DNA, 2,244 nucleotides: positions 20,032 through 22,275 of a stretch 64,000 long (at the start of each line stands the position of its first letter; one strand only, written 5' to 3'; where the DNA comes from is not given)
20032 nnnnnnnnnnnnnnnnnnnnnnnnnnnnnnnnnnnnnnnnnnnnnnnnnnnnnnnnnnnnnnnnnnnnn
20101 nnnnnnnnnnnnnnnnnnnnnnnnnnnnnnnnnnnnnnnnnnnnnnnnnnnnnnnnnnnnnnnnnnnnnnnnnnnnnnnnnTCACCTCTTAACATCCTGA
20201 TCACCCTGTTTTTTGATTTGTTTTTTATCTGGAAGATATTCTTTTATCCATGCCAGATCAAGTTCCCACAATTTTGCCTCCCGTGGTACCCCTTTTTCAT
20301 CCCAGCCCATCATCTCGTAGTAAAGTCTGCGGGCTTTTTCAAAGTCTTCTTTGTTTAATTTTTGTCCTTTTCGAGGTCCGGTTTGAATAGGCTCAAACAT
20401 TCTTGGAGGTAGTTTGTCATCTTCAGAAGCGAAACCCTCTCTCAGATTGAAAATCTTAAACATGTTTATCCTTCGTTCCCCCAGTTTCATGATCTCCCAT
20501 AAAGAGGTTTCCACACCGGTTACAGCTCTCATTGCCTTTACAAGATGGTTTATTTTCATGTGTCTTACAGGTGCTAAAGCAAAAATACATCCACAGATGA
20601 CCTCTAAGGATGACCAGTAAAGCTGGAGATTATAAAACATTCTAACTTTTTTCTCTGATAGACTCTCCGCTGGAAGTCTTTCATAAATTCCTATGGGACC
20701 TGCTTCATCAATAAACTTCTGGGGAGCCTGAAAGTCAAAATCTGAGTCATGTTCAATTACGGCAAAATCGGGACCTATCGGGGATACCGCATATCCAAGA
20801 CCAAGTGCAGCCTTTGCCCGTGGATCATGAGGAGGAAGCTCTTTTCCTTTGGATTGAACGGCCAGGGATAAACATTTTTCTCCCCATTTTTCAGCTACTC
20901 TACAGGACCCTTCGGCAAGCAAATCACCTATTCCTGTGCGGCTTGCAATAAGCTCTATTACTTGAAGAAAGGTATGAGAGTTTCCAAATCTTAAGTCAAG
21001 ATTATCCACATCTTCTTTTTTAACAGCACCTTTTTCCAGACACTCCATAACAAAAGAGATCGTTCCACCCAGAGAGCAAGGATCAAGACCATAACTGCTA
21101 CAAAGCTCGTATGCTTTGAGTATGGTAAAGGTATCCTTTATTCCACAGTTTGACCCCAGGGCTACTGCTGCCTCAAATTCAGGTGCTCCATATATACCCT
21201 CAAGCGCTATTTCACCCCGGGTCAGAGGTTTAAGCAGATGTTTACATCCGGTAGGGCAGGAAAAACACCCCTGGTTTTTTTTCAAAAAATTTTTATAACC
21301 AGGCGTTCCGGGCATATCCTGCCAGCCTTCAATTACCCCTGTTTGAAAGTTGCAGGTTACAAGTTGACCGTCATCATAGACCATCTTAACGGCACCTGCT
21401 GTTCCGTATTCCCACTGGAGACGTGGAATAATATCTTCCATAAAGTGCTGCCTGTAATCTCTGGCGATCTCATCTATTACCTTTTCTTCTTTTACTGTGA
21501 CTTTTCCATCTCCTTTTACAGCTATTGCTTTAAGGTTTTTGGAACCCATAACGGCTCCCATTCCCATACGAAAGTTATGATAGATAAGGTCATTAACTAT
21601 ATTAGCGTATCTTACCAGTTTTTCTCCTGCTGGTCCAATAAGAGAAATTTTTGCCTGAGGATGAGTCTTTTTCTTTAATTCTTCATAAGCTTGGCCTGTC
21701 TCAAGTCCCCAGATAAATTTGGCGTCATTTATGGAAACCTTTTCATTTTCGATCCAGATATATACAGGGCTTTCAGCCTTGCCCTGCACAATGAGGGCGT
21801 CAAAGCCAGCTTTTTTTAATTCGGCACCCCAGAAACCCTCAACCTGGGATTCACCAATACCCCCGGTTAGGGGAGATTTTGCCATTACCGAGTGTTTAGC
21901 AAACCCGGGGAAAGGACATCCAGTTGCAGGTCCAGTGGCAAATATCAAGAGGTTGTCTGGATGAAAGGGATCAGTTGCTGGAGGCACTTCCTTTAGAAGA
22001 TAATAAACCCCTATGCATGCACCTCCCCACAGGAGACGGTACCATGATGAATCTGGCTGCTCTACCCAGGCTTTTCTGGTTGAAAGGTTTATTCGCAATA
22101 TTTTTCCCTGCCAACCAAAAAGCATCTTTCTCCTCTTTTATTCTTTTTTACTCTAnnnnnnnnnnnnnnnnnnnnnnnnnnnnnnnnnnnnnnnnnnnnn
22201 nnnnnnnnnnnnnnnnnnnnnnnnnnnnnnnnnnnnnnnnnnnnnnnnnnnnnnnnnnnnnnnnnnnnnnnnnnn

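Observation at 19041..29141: LacI-regulated operon combining sugar ABC transporter, two URO-D-like proteins, a FucI-like isomerase and a tungsten AOR: candidate non-canonical sugar catabolic route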

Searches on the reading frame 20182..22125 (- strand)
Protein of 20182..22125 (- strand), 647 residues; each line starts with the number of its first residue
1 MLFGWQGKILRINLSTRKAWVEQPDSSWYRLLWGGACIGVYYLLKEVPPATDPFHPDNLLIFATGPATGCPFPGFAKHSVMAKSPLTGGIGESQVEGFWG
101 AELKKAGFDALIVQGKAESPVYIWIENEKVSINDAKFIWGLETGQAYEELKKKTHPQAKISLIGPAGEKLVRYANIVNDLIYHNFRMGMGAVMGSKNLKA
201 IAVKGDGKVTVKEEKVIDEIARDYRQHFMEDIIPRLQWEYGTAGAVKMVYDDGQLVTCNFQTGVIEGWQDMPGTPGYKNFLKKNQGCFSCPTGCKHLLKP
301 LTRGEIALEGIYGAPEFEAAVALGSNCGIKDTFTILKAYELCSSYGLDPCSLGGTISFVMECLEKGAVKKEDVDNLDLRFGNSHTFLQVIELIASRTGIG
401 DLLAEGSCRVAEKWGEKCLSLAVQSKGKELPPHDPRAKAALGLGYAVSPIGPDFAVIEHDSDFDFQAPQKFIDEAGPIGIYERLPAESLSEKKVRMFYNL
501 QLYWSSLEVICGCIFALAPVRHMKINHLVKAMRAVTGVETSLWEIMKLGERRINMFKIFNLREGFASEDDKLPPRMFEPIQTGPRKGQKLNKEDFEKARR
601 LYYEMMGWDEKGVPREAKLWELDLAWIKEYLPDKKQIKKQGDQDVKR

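Call 3: search_protein_families(library=pfam, proteins=[window:20182-22125:-])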
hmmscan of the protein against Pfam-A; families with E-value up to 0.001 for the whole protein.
window:20182-22125:- (647 aa): 2 families
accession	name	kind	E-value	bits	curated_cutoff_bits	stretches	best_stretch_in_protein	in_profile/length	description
PF01314.23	AFOR_C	-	2.9e-104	349.7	27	1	221-624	3-385/385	Aldehyde ferredoxin oxidoreductase, domains 2 & 3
PF02730.20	AFOR_N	-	3.8e-74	249.2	29.8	1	7-205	1-198/199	Aldehyde ferredoxin oxidoreductase, N-terminal domain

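Call 4: search_protein_families(library=ncbifam, proteins=[window:20182-22125:-])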
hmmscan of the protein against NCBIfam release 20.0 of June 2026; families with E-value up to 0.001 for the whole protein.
window:20182-22125:- (647 aa): 2 families
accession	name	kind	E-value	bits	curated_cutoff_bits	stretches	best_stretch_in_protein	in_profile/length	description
NF007354.0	PRK09849.1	equivalog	5.9e-67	226.8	868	2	2-221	5-223/703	aldehyde ferredoxin oxidoreductase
NF040818.1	GAPOR_Arch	equivalog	9.3e-11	40.7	1300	1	51-132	45-125/654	glyceraldehyde-3-phosphate:ferredoxin oxidoreductase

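Call 11: find_encoding_contigs(protein=window:20182-22125:-, flank=10000, max_places=6)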
Protein window:20182-22125:- (647 aa): no gene with exactly this product is on record in the collection.

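Call 12: find_homologous_proteins(query=window:20182-22125:-, max_evalue=1e-20)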
Query window:20182-22125:- (647 aa): 7774 proteins with E <= 1e-20 among 8000 candidates; the best 120 are listed.
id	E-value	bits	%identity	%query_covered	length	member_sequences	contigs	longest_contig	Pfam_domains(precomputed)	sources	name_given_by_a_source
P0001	0.0e+0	1521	100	100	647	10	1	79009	PF02730.21,PF01314.24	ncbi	-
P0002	0.0e+0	1158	76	97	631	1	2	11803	PF02730.21,PF01314.24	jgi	-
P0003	0.0e+0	1122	74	98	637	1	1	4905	PF02730.21,PF01314.24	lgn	-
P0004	0.0e+0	1118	72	98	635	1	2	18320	PF02730.21,PF01314.24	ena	-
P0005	0.0e+0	1107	71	98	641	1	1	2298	PF02730.21,PF01314.24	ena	-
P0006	0.0e+0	1104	72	98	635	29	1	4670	PF02730.21,PF01314.24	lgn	-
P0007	0.0e+0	1094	75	94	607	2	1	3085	PF02730.21,PF01314.24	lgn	-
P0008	0.0e+0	1050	68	98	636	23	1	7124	PF02730.21,PF01314.24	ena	-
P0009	1.5e-284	963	64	97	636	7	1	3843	PF02730.21,PF01314.24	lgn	-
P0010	3.3e-211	721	51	98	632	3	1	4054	PF02730.21,PF01314.24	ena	-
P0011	3.0e-210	718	51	98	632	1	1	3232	PF02730.21,PF01314.24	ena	-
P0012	1.5e-206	705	48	99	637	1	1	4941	PF02730.21,PF01314.24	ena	-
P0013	1.0e-205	703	49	97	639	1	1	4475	PF02730.21,PF01314.24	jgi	-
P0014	1.4e-205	702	50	98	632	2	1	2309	PF02730.21,PF01314.24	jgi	-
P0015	3.0e-205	701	50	98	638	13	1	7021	PF02730.21,PF01314.24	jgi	jgi:aldehyde:ferredoxin oxidoreductase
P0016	2.8e-204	698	50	98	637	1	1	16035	PF02730.21,PF01314.24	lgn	-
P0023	2.9e-198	678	49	97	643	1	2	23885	PF02730.21,PF01314.24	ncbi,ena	-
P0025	6.7e-197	674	48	99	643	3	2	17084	PF02730.21,PF01314.24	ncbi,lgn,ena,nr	ncbi:MAG: aldehyde ferredoxin oxidoreductase family protein [Chloroflexi bacterium]|nr:aldehyde ferr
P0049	2.9e-185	635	47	97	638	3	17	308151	PF02730.21,PF01314.24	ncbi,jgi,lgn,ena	-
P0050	3.9e-185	635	47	96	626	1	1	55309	PF02730.21,PF01314.24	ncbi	-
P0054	3.0e-184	632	47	96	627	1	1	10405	PF02730.21,PF01314.24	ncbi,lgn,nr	ncbi:MAG: aldehyde ferredoxin oxidoreductase family protein [Actinobacteria bacterium]|nr:aldehyde f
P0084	5.7e-177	608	46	96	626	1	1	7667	PF02730.21,PF01314.24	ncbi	ncbi:MAG: aldehyde ferredoxin oxidoreductase family protein [Candidatus Humimicrobiaceae bacterium]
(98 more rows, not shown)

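Call 13: find_encoding_contigs(protein=P0001, flank=10000, max_places=3)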
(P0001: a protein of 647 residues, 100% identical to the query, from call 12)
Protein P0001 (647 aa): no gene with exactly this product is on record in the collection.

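Call 14: find_encoding_contigs(protein=P0004, flank=10000, max_places=3)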
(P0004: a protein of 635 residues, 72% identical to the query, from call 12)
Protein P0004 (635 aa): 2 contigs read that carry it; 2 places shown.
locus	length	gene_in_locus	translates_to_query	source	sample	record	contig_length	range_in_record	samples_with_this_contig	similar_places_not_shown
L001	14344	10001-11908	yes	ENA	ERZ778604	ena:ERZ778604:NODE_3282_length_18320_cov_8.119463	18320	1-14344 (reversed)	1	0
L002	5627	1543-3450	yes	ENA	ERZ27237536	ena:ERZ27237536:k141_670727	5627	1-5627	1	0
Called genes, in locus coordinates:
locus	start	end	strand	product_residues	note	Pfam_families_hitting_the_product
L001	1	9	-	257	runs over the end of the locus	PF01177:Asp_Glu_race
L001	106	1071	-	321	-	PF00005:ABC_tran, PF02463:SMC_N, PF13304:AAA_21 (faint), PF08352:oligo_HPY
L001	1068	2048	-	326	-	PF00005:ABC_tran, PF13304:AAA_21 (weak), PF08352:oligo_HPY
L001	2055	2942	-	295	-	PF12911:OppC_N, PF00528:BPD_transp_1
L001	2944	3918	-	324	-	PF19300:BPD_transp_1_N, PF00528:BPD_transp_1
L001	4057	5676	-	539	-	PF00496:SBP_bac_5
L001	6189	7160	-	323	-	PF26233:NicX, PF02073:Peptidase_M29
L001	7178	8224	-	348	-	PF26233:NicX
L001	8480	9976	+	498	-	PF07881:Fucose_iso_N1, PF07882:Fucose_iso_N2, PF02952:Fucose_iso_C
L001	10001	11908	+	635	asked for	PF02730:AFOR_N, PF01314:AFOR_C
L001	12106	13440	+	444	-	PF01547:SBP_bac_1, PF13416:SBP_bac_8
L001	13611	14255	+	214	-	PF02607:B12-binding_2, PF02310:B12-binding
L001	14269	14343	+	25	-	?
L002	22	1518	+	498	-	PF07881:Fucose_iso_N1, PF07882:Fucose_iso_N2, PF02952:Fucose_iso_C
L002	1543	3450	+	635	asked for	PF02730:AFOR_N, PF01314:AFOR_C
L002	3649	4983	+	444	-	PF01547:SBP_bac_1, PF13416:SBP_bac_8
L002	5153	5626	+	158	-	?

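Call 15: find_encoding_contigs(protein=P0002, flank=10000, max_places=3)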
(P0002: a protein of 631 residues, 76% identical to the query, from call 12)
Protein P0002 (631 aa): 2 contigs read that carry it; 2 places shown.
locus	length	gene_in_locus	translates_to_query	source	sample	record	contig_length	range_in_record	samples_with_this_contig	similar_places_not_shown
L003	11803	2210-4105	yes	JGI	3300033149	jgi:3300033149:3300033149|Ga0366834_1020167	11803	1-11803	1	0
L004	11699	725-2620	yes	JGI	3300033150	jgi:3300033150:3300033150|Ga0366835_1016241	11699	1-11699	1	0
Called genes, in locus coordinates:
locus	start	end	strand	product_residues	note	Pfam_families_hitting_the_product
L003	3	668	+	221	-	?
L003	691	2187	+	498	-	PF07881:Fucose_iso_N1, PF07882:Fucose_iso_N2, PF02952:Fucose_iso_C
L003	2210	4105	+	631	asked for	PF02730:AFOR_N, PF01314:AFOR_C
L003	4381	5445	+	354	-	PF13407:Peripla_BP_4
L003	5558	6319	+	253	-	PF13476:AAA_23 (weak), PF00005:ABC_tran, PF09818:ABC_ATPase (faint), PF13304:AAA_21 (weak)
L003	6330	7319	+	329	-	PF02653:BPD_transp_2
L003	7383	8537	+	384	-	PF01208:URO-D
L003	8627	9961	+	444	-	PF01547:SBP_bac_1, PF13416:SBP_bac_8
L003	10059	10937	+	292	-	PF00528:BPD_transp_1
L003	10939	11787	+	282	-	PF00528:BPD_transp_1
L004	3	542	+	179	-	?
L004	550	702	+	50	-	-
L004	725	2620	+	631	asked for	PF02730:AFOR_N, PF01314:AFOR_C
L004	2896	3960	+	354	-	PF13407:Peripla_BP_4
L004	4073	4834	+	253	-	PF13476:AAA_23 (weak), PF00005:ABC_tran, PF09818:ABC_ATPase (faint), PF13304:AAA_21 (weak)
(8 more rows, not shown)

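Call 16: list_cluster_members(proteins=[window:20182-22125:-, window:22156-23652:-, window:23679-24863:-, window:19041-20204:-, window:26739-28052:-, window:28131-29141:-])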
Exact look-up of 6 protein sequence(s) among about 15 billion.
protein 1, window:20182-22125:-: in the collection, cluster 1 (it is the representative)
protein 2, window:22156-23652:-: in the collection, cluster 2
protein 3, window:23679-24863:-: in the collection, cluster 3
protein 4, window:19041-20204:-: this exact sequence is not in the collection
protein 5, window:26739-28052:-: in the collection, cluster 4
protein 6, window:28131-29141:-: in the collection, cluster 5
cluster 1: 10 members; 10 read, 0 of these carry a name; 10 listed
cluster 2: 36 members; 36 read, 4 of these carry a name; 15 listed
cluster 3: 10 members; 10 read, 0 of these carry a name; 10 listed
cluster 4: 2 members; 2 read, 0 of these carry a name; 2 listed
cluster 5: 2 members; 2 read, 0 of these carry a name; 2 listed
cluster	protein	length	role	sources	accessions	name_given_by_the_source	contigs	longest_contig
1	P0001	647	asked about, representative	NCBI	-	-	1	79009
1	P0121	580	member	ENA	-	-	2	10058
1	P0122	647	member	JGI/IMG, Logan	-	-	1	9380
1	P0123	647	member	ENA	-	-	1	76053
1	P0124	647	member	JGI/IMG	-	-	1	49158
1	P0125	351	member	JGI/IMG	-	-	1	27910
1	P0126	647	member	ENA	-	-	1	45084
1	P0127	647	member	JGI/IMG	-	-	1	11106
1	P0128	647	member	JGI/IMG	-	-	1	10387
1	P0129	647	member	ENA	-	-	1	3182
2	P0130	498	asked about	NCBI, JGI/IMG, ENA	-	-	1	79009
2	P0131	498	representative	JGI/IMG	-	-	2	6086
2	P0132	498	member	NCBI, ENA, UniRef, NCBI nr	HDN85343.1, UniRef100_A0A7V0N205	MAG TPA: fucose isomerase [Candidatus Aerophobetes bacterium] | Fucose isomerase n=1 Tax=Aerophobetes bacterium TaxID=2030807 RepID=A0A7V0N205_UNCAE | fucose isomerase [Candidatus Aerophobetes bacterium]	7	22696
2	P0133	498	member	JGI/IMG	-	L-fucose isomerase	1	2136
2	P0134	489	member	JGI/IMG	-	L-fucose isomerase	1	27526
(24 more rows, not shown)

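Call 27: search_solved_structures(query=window:20182-22125:-, max_evalue=1e-10, show_alignments=1)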
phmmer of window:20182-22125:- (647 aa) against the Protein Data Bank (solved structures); distinct sequences matched with E-value up to 1e-10: 9.
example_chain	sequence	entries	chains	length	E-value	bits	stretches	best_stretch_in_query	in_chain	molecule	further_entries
9mqx_D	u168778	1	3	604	1.5e-110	373.3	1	2-625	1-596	Aldehyde:ferredoxin oxidoreductase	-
1aor_A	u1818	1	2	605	5.3e-109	368.2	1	3-625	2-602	ALDEHYDE FERREDOXIN OXIDOREDUCTASE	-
9g7j_A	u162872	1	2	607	7.2e-96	324.8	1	2-624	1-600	Aldehyde ferredoxin oxidoreductase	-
8c0z_A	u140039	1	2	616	2e-80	273.8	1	4-451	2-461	Aldehyde:ferredoxin oxidoreductase,tungsten-containing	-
1b25_A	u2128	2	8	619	6.1e-78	265.6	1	2-627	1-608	PROTEIN (FORMALDEHYDE FERREDOXIN OXIDOREDUCTASE) | FORMALDEHYDE FERREDOXIN OXIDOREDUCTASE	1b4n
6x1o_A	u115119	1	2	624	1.1e-65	225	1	3-639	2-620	Formaldehyde:ferredoxin oxidoreductase wor5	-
6x6u_A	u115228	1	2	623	1.2e-65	224.9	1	3-639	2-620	Formaldehyde:ferredoxin oxidoreductase wor5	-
9q1t_A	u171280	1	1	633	1.3e-60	208.3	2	2-209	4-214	Tungsten-dependent aldehyde oxidoreductase WOR83 from Haloferax volcanii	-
4z3w_A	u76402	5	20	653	1.6e-52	181.5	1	7-418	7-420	Benzoyl-CoA reductase, putative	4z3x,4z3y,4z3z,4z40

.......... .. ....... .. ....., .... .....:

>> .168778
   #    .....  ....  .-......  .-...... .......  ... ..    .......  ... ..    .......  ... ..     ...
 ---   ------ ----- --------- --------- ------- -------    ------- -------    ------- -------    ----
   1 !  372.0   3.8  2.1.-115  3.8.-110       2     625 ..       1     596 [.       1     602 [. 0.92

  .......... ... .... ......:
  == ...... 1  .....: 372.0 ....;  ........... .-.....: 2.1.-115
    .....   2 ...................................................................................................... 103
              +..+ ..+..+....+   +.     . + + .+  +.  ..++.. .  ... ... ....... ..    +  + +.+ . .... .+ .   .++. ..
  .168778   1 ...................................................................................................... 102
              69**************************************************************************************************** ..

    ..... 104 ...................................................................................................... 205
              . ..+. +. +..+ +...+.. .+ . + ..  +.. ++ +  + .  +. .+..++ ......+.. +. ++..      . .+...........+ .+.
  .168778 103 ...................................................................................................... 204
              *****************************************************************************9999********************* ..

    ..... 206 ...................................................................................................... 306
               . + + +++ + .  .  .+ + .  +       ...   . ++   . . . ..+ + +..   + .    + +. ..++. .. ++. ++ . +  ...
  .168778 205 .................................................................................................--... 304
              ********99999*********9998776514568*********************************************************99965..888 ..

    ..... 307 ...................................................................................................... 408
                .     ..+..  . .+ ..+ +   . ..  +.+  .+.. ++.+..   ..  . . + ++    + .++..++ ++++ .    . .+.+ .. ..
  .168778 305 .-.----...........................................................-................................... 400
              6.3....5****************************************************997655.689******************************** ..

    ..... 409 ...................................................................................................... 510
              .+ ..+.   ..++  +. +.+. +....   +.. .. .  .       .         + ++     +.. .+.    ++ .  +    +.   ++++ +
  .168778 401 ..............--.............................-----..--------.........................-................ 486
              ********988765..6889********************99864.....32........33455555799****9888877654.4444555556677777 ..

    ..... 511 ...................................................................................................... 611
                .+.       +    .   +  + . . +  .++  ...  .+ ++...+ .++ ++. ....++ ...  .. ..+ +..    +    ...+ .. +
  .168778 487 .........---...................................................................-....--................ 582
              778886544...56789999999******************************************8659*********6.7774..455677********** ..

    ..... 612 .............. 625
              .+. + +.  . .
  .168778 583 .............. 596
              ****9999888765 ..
